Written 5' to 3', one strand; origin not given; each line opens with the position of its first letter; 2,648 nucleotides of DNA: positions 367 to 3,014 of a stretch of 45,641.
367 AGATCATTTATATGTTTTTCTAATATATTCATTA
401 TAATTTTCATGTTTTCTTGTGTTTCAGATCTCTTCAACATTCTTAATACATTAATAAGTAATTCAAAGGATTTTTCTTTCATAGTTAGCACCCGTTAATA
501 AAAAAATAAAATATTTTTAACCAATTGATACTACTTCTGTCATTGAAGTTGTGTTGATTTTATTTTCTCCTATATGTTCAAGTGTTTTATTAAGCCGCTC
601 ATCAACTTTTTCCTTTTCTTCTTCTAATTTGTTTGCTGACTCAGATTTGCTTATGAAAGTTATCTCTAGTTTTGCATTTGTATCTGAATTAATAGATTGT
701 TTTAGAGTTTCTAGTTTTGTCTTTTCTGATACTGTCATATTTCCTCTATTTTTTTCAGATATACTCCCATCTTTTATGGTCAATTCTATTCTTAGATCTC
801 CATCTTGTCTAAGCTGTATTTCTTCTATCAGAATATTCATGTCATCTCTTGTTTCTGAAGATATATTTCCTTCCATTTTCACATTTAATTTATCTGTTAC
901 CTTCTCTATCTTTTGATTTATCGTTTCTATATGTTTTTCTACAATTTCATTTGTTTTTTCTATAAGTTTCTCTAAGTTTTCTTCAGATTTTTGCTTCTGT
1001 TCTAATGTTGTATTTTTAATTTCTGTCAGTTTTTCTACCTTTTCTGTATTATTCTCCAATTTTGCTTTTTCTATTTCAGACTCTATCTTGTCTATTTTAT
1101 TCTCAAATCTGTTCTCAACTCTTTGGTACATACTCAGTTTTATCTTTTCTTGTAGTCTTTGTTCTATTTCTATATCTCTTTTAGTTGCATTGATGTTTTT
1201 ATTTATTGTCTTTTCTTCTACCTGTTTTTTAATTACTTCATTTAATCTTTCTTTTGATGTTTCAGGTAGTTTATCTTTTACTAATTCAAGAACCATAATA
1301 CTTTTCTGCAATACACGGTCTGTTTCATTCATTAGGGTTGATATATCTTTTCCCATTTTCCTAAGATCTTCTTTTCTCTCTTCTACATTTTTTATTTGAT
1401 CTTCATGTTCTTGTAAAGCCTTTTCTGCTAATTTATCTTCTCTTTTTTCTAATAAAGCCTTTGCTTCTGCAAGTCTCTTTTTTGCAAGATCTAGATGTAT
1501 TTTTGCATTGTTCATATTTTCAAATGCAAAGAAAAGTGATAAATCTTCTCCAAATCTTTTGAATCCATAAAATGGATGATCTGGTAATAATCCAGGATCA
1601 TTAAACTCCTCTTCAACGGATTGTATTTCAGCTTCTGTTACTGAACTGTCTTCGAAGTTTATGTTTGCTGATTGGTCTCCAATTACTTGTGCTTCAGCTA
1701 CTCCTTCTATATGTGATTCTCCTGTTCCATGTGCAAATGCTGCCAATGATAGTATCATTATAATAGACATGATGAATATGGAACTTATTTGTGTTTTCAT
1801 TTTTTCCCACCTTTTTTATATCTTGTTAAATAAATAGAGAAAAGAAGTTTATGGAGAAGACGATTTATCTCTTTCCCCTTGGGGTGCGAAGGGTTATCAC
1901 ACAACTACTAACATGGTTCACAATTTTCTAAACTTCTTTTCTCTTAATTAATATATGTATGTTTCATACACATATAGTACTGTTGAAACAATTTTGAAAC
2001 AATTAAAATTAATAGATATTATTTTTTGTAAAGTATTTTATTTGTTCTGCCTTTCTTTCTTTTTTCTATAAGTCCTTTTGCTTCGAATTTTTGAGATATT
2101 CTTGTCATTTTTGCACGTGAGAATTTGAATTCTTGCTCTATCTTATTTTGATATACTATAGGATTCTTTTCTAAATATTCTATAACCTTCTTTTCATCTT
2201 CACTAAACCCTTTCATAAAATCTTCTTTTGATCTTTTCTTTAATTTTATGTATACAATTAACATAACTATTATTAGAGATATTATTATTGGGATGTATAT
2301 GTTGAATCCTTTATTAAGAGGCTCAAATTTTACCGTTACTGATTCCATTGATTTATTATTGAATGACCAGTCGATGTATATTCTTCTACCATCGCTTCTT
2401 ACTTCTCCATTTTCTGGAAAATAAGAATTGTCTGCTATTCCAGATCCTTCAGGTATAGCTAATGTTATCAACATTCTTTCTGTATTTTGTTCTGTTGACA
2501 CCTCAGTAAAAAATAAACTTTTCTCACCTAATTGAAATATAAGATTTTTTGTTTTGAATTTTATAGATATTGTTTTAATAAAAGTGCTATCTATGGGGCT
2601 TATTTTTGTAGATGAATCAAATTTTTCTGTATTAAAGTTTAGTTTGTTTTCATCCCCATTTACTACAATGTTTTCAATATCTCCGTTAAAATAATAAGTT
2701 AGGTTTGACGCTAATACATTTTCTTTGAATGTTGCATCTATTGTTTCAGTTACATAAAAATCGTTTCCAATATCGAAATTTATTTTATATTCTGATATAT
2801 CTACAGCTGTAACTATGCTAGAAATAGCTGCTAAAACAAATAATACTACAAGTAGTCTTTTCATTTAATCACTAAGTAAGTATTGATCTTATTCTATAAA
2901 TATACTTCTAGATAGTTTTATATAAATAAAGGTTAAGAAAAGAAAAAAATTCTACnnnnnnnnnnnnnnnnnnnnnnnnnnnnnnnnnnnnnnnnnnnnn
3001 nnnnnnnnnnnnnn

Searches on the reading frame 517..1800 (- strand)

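Call 69: search_protein_families(library=pfam, proteins=[window:517-1800:-], max_evalue=0.001)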
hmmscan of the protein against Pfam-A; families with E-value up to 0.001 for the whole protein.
window:517-1800:- (427 aa): 1 family
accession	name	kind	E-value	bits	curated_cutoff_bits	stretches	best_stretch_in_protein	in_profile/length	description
PF18915.5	DUF5667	-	5.7e-19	68.8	27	1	70-180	1-98/99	Domain of unknown function (DUF5667)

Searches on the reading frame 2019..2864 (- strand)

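Call 69: search_protein_families(library=pfam, proteins=[window:2019-2864:-], max_evalue=0.001)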
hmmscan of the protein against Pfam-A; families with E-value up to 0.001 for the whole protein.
window:2019-2864:- (281 aa): 1 family
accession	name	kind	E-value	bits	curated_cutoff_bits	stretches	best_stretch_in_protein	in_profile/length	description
PF24034.1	DUF7343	-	1.2e-08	35.1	27.6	1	222-277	3-59/62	Domain of unknown function (DUF7343)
